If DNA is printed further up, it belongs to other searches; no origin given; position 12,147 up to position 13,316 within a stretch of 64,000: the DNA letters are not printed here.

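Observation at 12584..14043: A 16-bp GC-rich palindrome occurs twice, bracketing parAB: candidate non-canonical parS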

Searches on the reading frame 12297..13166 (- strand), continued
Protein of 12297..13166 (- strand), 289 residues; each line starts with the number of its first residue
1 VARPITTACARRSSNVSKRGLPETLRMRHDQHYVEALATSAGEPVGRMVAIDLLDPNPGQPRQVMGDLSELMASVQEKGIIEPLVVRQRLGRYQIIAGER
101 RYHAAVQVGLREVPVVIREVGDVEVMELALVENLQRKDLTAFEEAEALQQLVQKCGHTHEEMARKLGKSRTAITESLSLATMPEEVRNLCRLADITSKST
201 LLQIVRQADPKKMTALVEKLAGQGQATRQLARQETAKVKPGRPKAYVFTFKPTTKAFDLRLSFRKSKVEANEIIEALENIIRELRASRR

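Call 36: find_encoding_contigs(protein=P0283, flank=10000, max_places=3)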
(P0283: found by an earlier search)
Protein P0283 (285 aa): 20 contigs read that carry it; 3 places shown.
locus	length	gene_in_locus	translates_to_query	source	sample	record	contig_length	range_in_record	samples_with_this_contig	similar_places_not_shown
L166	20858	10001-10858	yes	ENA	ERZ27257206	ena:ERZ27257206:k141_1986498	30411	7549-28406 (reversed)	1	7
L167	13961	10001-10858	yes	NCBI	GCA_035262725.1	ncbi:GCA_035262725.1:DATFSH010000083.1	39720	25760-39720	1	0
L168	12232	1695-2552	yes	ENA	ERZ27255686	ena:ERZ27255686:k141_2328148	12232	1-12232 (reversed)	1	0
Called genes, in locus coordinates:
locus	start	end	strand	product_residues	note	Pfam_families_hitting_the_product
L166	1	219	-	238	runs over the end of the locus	-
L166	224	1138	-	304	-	PF01920:Prefoldin_2 (weak), PF13174:TPR_6 (faint), PF13428:TPR_14 (faint), PF13432:TPR_16 (faint), PF07719:TPR_2 (faint), PF13525:YfiO (weak)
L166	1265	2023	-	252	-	PF00691:OmpA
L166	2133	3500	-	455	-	PF04052:TolB_N (weak), PF26549:Tricorn_N (weak), PF26550:Tricorn_2nd, PF26549:Tricorn_N, PF07676:PD40, PF26550:Tricorn_2nd, PF07676:PD40, PF26549:Tricorn_N, +3 more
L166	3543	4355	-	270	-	PF13103:TonB_2, PF03544:TonB_C (weak)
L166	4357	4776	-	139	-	PF02472:ExbD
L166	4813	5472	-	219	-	PF01618:MotA_ExbB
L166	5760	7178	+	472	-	PF00919:UPF0004, PF04055:Radical_SAM, PF01938:TRAM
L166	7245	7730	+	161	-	PF02577:BFN_dom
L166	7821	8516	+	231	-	PF14366:DUF4410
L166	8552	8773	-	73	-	-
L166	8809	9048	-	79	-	-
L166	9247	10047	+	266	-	PF00142:Fer4_NifH (weak), PF01656:CbiA, PF02374:ArsA_ATPase (weak), PF06564:CBP_BcsQ, PF09140:MipZ, PF10609:ParA (weak), PF13614:AAA_31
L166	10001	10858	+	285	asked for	PF02195:ParB_N, PF17762:HTH_ParB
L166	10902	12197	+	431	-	PF07690:MFS_1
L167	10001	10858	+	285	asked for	PF02195:ParB_N, PF17762:HTH_ParB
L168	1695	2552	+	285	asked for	PF02195:ParB_N, PF17762:HTH_ParB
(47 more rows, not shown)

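Call 37: find_encoding_contigs(protein=P0306, flank=10000, max_places=2)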
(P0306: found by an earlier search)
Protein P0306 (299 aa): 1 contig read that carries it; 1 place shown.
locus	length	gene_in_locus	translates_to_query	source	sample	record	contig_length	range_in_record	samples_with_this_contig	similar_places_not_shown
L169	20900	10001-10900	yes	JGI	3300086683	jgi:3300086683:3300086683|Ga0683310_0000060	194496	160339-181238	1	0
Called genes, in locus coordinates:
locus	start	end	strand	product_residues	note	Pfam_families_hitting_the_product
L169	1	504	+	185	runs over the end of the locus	PF02482:Ribosomal_S30AE, PF16321:Ribosom_S30AE_C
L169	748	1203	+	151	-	PF00359:PTS_EIIA_2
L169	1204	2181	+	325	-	PF02603:Hpr_kinase_N, PF07475:Hpr_kinase_C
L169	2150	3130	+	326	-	PF03668:RapZ-like_N, PF22740:PapZ_C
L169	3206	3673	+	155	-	PF03610:EIIA-man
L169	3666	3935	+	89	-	PF00381:PTS-HPr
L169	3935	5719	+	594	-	PF05524:PEP-utilisers_N, PF00391:PEP-utilizers, PF02896:PEP-utilizers_C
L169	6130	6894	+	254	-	-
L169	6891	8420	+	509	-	PF00919:UPF0004, PF04055:Radical_SAM, PF01938:TRAM (weak)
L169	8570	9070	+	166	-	PF02577:BFN_dom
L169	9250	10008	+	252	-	PF00142:Fer4_NifH, PF01656:CbiA, PF02374:ArsA_ATPase (weak), PF06564:CBP_BcsQ (weak), PF09140:MipZ, PF10609:ParA, PF13614:AAA_31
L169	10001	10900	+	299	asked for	PF02195:ParB_N, PF17762:HTH_ParB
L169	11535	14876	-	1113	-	PF25199:nSTAND_NTPase5, PF12862:ANAPC5 (faint), PF07719:TPR_2 (faint), PF12968:DUF3856 (faint), PF13181:TPR_8 (faint), PF13374:TPR_10 (weak), PF13424:TPR_12 (weak)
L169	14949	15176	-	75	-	-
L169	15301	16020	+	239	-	PF05685:Uma2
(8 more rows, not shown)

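Call 48: search_dna_similar(query=window:12297-13088:-, collection=plasmids, mode=protein, max_rows=12)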
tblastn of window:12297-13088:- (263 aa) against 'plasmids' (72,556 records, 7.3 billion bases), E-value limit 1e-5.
Records with a match: 4143; places in all: 4601; records where one place covers at least 80% of the query: 26.
Best place of each record, by identity: <60% 4143.
By first word of the organism name: Klebsiella 372; Streptomyces 349; Acinetobacter 316; Pseudomonas 309; Escherichia 276; Salmonella 226; Xanthomonas 113; uncultured 108; Citrobacter 89; Agrobacterium 87; and 286 more.
By predicted mobility (MOB-suite, as given by PLSDB): conjugative 2053; non-mobilizable 1306; mobilizable 784.
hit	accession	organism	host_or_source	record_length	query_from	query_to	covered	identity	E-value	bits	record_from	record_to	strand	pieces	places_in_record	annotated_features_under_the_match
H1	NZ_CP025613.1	Niveispirillum cyanobacteriorum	sing cell,cyanobacterial aggregates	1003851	9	231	85%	35.5%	3e-28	120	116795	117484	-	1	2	none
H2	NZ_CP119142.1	Neisseria gonorrhoeae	Homo sapiens,whole organism,synovial ...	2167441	11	218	79%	37.6%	1e-30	127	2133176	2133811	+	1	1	none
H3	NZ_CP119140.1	Neisseria gonorrhoeae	Homo sapiens,whole organism,blood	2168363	11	218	79%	37.6%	1e-30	127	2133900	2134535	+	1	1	none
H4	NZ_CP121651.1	Bradyrhizobium sp. CB82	Stylosanthes guianensis,cell culture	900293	11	233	85%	34.3%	5e-19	94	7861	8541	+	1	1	ParB/RepB/Spo0J family partition protein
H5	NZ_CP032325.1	Azospirillum argentinense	soil sample,Agricultural field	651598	11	229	83%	34.8%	3e-20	97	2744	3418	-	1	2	ParB/RepB/Spo0J family partition protein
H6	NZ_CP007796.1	Azospirillum argentinense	Triticum aestivum L.,Root,wheat ...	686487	11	229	83%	34.8%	3e-20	97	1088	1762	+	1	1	ParB/RepB/Spo0J family partition protein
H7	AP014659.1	Bradyrhizobium diazoefficiens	-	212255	14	232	83%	34.4%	3e-18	91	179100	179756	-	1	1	parB-like partition protein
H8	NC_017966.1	Tistrella mobilis KA081020-065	-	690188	23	235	81%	35.3%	3e-19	94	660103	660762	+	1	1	ParB/RepB/Spo0J family partition protein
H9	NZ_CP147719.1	Bradyrhizobium sp. 2S1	-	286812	14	227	81%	34.7%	1e-21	100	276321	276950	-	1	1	ParB/RepB/Spo0J family partition protein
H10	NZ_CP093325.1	Bacillus sp. N5-665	whole organism,peat soil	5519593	23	221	76%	37.1%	1e-32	132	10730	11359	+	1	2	none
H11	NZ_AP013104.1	Bradyrhizobium elkanii USDA 61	-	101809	12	233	84%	33.0%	3e-17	88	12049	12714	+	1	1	ParB/RepB/Spo0J family partition protein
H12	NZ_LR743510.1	Methylobacterium bullatum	-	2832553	15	218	78%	35.5%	1e-22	103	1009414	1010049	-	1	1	none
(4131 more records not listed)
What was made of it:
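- Closest known: KorB and its OB operator. Different: The context is core chromosome, and the closest plasmid homologues are 38% identical or less (call 48).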

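Call 55: find_encoding_contigs(protein=P0128, flank=10000, max_places=2)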
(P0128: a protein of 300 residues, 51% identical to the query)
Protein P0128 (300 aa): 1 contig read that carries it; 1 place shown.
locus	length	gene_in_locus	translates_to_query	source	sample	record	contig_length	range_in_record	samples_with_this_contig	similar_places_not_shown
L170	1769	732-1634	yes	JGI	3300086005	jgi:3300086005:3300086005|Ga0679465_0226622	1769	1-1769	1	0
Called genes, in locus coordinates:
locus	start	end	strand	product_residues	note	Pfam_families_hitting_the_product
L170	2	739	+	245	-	?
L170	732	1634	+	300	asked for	PF02195:ParB_N, PF17762:HTH_ParB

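Call 56: find_encoding_contigs(protein=P0129, flank=10000, max_places=2)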
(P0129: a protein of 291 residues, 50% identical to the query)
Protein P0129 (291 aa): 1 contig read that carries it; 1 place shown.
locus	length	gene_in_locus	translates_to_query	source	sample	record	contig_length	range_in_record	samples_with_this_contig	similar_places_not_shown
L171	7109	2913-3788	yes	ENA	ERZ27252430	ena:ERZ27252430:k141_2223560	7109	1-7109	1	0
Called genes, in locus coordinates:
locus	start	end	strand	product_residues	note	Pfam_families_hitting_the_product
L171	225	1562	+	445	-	PF00919:UPF0004, PF04055:Radical_SAM, PF01938:TRAM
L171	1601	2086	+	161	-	PF02577:BFN_dom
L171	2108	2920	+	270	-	PF10609:ParA, PF00142:Fer4_NifH (weak), PF01656:CbiA, PF02374:ArsA_ATPase (weak), PF06564:CBP_BcsQ, PF09140:MipZ, PF13614:AAA_31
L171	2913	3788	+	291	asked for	PF02195:ParB_N, PF17762:HTH_ParB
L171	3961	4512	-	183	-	-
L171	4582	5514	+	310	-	PF02899:Phage_int_SAM_1, PF00589:Phage_integrase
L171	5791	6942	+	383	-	PF00438:S-AdoMet_synt_N, PF02772:S-AdoMet_synt_M, PF02773:S-AdoMet_synt_C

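Call 57: find_encoding_contigs(protein=P0176, flank=10000, max_places=2)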
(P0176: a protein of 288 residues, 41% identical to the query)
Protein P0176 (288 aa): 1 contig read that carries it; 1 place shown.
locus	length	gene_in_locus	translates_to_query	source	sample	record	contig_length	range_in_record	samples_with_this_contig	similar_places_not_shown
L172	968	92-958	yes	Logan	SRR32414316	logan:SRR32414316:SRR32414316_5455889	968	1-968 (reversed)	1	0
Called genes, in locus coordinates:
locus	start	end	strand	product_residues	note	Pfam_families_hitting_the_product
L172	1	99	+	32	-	?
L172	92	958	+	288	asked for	PF02195:ParB_N, PF17762:HTH_ParB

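Call 59: find_encoding_contigs(protein=P0164, flank=10000, max_places=2)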
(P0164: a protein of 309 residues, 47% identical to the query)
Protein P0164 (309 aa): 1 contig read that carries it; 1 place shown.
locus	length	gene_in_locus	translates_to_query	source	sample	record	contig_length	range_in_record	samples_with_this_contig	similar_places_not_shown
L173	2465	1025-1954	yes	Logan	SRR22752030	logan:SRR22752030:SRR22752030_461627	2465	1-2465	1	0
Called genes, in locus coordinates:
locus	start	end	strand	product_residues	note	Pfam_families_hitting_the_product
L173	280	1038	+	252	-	PF00142:Fer4_NifH (weak), PF01656:CbiA, PF02374:ArsA_ATPase (weak), PF09140:MipZ, PF10609:ParA, PF13614:AAA_31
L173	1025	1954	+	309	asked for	PF02195:ParB_N, PF17762:HTH_ParB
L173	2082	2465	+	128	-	?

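Call 60: find_encoding_contigs(protein=P0162, flank=10000, max_places=2)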
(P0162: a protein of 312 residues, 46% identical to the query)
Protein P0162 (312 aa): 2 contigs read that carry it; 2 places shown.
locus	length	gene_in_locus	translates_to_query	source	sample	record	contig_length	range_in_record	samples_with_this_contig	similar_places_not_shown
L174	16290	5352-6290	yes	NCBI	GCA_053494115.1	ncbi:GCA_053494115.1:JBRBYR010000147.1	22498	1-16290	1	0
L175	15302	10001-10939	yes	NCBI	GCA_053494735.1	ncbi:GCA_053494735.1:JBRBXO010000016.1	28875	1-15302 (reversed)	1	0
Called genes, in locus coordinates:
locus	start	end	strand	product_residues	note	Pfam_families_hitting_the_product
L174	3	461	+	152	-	?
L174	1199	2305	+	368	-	PF00155:Aminotran_1_2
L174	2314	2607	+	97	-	-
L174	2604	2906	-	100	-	PF01713:Smr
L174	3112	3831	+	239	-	PF00535:Glycos_transf_2, PF13641:Glyco_tranf_2_3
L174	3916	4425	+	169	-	PF02577:BFN_dom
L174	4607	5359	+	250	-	PF00142:Fer4_NifH (weak), PF01656:CbiA, PF02374:ArsA_ATPase (faint), PF06564:CBP_BcsQ (weak), PF09140:MipZ, PF10609:ParA, PF13614:AAA_31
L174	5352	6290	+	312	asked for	PF02195:ParB_N, PF17762:HTH_ParB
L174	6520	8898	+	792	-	PF03739:LptF_LptG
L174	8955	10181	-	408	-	PF00202:Aminotran_3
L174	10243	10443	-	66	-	-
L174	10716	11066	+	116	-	PF05635:23S_rRNA_IVP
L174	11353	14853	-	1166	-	PF02811:PHP, PF07733:DNA_pol3_alpha, PF17657:DNA_pol3_finger, PF14579:HHH_6, PF01336:tRNA_anti-codon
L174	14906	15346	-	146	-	-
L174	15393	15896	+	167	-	PF03061:4HBT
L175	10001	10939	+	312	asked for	PF02195:ParB_N, PF17762:HTH_ParB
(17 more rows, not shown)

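Call 61: find_encoding_contigs(protein=P0155, flank=10000, max_places=2)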
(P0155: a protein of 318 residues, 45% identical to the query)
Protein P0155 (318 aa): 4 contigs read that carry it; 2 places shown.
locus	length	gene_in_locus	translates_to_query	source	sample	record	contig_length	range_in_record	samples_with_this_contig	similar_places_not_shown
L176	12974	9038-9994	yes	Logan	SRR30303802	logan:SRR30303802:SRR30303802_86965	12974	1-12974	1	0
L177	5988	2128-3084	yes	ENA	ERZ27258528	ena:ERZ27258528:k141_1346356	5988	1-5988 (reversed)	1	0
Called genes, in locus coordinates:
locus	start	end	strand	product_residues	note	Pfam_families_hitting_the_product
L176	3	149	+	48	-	?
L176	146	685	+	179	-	PF02482:Ribosomal_S30AE, PF16321:Ribosom_S30AE_C (weak)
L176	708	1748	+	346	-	PF02603:Hpr_kinase_N, PF07475:Hpr_kinase_C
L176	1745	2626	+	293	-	PF03668:RapZ-like_N, PF22740:PapZ_C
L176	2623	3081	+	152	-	PF03610:EIIA-man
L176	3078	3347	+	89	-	PF00381:PTS-HPr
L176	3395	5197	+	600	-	PF05524:PEP-utilisers_N, PF00391:PEP-utilizers, PF02896:PEP-utilizers_C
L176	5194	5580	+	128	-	PF01050:MannoseP_isomer, PF07385:Lyx_isomer (faint), PF07883:Cupin_2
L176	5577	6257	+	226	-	-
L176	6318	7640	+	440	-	PF00919:UPF0004, PF04055:Radical_SAM, PF01938:TRAM (weak)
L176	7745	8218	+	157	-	PF02577:BFN_dom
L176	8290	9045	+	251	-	PF00142:Fer4_NifH, PF01656:CbiA, PF02374:ArsA_ATPase (weak), PF06564:CBP_BcsQ (faint), PF09140:MipZ, PF10609:ParA, PF13614:AAA_31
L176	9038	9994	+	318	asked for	PF02195:ParB_N, PF17762:HTH_ParB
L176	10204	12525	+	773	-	PF03739:LptF_LptG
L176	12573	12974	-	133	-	?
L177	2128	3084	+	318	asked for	PF02195:ParB_N, PF17762:HTH_ParB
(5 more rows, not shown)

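Call 68: list_cluster_members(proteins=[P0162, P0155, P0164, P0176, P0129, P0143, P0161, P0166, P0187, P0121])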
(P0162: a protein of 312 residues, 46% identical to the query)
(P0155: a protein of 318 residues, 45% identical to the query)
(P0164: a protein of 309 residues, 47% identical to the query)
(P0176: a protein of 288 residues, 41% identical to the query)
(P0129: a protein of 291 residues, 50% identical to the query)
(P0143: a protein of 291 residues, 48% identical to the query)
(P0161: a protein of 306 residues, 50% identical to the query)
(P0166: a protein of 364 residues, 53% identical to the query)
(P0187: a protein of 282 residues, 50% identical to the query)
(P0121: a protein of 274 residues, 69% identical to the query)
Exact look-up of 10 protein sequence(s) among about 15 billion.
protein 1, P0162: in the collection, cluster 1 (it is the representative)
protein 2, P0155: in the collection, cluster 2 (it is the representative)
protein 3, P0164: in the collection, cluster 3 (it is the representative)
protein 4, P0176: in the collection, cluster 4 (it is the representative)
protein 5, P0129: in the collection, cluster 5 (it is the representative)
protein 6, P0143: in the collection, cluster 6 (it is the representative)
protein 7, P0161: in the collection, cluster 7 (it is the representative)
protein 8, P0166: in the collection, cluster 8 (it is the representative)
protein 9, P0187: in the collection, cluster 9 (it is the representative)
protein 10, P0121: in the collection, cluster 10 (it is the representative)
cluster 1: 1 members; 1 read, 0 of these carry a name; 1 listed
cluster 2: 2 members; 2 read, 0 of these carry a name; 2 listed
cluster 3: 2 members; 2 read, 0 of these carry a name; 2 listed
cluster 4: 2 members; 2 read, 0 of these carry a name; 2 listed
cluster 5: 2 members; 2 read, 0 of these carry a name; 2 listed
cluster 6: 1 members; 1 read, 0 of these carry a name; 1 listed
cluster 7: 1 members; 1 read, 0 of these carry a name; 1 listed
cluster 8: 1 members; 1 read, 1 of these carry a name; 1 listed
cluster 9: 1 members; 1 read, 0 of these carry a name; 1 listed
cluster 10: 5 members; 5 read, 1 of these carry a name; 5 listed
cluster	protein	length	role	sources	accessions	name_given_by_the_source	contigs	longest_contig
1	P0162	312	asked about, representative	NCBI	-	-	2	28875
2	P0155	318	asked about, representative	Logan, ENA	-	-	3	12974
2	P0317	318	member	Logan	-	-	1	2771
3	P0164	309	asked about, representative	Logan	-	-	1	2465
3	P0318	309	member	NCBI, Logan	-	-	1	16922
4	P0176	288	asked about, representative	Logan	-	-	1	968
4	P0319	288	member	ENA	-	-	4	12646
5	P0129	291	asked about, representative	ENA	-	-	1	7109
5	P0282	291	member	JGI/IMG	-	-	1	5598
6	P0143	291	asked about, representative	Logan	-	-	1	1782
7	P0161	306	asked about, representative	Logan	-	-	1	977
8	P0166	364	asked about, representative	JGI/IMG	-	ParB/RepB/Spo0J family partition protein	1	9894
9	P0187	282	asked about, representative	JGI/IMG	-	-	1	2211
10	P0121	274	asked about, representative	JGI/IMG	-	-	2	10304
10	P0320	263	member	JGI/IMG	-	ParB family chromosome partitioning protein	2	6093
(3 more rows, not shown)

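Call 69: find_homologous_proteins(query=P0155, max_evalue=1e-20)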
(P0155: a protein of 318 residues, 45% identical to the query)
Query P0155 (318 aa): 7900 proteins with E <= 1e-20 among 8000 candidates; the best 120 are listed.
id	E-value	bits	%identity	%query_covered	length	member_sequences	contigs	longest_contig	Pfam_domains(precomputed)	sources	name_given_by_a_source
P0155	1.7e-200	683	100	100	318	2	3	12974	PF17762.9,PF02195.27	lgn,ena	-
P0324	4.5e-135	468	74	92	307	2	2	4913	PF17762.9,PF02195.27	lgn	-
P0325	1.3e-134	467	69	100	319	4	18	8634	PF17762.9,PF02195.27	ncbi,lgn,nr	ncbi:ParB/RepB/Spo0J family partition protein [Acidobacteria bacterium ACD]|nr:ParB/RepB/Spo0J famil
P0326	5.2e-133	461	69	98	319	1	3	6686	PF17762.9,PF02195.27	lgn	-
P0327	1.1e-120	421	65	99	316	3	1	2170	PF17762.9,PF02195.27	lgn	-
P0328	1.0e-118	414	65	96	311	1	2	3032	PF17762.9,PF02195.27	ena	-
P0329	1.7e-118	414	68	92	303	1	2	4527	PF17762.9,PF02195.27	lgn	-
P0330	9.4e-118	411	64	97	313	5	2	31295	PF17762.9,PF02195.27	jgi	-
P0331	9.9e-118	411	64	97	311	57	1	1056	PF17762.9,PF02195.27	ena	-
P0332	1.0e-117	411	63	99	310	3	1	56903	PF17762.9,PF02195.27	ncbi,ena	-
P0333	2.4e-117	410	65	96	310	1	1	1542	PF17762.9,PF02195.27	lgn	-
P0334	5.4e-117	409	66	92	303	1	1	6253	PF17762.9,PF02195.27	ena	-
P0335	5.5e-117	409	67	92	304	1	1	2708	PF17762.9,PF02195.27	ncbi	-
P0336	9.0e-117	408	63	98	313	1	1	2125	PF17762.9,PF02195.27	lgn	-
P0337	1.2e-116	408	65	92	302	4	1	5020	PF17762.9,PF02195.27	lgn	-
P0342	6.8e-116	405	61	98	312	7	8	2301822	PF17762.9,PF02195.27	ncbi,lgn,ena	ncbi:MAG: ParB/RepB/Spo0J family partition protein [Thermoanaerobaculia bacterium]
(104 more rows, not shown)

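Call 71: find_encoding_contigs(protein=P0342, flank=10000, max_places=6)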
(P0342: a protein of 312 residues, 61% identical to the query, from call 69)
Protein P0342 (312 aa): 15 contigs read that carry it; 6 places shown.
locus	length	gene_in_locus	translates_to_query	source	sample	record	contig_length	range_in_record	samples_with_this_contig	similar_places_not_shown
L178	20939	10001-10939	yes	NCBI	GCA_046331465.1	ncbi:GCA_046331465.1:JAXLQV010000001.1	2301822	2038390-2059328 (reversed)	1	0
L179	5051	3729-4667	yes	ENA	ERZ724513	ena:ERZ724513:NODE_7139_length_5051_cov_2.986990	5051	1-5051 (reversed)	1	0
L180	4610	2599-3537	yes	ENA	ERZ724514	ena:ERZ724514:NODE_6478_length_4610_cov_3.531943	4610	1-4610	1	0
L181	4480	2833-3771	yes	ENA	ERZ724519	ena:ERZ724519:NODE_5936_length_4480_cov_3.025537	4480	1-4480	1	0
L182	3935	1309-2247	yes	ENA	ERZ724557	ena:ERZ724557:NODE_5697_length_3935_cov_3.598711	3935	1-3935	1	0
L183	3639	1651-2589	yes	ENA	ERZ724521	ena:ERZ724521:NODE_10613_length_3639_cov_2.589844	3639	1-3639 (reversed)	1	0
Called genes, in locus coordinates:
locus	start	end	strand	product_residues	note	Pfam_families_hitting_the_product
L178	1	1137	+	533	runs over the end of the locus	PF00309:Sigma54_AID, PF04963:Sigma54_CBD, PF04552:Sigma54_DBD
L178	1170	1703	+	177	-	PF02482:Ribosomal_S30AE, PF16321:Ribosom_S30AE_C (weak)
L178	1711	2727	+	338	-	PF02603:Hpr_kinase_N, PF07475:Hpr_kinase_C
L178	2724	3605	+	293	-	PF03668:RapZ-like_N, PF22740:PapZ_C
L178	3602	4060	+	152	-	PF03610:EIIA-man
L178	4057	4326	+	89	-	PF00381:PTS-HPr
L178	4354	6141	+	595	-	PF05524:PEP-utilisers_N, PF00391:PEP-utilizers, PF02896:PEP-utilizers_C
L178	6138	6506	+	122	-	PF01050:MannoseP_isomer, PF07385:Lyx_isomer (faint), PF07883:Cupin_2 (weak)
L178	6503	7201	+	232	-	-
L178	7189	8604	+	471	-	PF00919:UPF0004, PF04055:Radical_SAM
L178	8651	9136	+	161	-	PF02577:BFN_dom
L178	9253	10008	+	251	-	PF00142:Fer4_NifH (weak), PF01656:CbiA, PF02374:ArsA_ATPase, PF06564:CBP_BcsQ (faint), PF09140:MipZ, PF10609:ParA (weak), PF13614:AAA_31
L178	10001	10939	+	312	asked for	PF02195:ParB_N, PF17762:HTH_ParB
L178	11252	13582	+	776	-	PF03739:LptF_LptG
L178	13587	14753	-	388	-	PF00438:S-AdoMet_synt_N, PF02772:S-AdoMet_synt_M, PF02773:S-AdoMet_synt_C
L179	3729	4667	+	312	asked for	PF02195:ParB_N, PF17762:HTH_ParB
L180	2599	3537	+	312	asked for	PF02195:ParB_N, PF17762:HTH_ParB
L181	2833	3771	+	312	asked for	PF02195:ParB_N, PF17762:HTH_ParB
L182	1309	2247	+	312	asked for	PF02195:ParB_N, PF17762:HTH_ParB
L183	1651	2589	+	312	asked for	PF02195:ParB_N, PF17762:HTH_ParB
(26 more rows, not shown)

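Call 74: find_encoding_contigs(protein=P0319, flank=10000, max_places=3)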
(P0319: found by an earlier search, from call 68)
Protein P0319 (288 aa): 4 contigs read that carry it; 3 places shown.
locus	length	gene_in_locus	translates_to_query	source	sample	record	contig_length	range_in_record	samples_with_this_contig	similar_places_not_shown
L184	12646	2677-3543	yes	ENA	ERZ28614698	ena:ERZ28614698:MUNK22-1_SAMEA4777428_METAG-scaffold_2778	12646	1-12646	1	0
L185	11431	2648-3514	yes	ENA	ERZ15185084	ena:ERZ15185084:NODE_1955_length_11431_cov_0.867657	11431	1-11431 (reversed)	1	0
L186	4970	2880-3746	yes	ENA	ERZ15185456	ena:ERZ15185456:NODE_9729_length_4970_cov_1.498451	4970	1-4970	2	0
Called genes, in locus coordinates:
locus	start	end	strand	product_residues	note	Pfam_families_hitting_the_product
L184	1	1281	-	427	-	?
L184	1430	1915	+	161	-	PF02577:BFN_dom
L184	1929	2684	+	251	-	PF00142:Fer4_NifH (weak), PF01656:CbiA, PF02374:ArsA_ATPase (weak), PF06564:CBP_BcsQ, PF09140:MipZ, PF10609:ParA, PF13614:AAA_31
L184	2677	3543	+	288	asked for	PF02195:ParB_N, PF17762:HTH_ParB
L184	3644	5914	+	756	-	PF03739:LptF_LptG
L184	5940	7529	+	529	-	PF01841:Transglut_core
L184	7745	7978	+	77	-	PF00550:PP-binding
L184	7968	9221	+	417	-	PF00109:ketoacyl-synt, PF02801:Ketoacyl-synt_C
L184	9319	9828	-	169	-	PF14512:TM1586_NiRdase (faint), PF00881:Nitroreductase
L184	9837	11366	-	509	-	PF13541:ChlI, PF00158:Sigma54_activat (weak), PF01078:Mg_chelatase, PF07728:AAA_5 (faint), PF00493:MCM (weak), PF13335:Mg_chelatase_C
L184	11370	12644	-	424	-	?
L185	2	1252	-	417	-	?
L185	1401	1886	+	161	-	PF02577:BFN_dom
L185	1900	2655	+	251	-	PF00142:Fer4_NifH (weak), PF01656:CbiA, PF02374:ArsA_ATPase (weak), PF06564:CBP_BcsQ, PF09140:MipZ, PF10609:ParA, PF13614:AAA_31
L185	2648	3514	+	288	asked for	PF02195:ParB_N, PF17762:HTH_ParB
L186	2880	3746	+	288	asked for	PF02195:ParB_N, PF17762:HTH_ParB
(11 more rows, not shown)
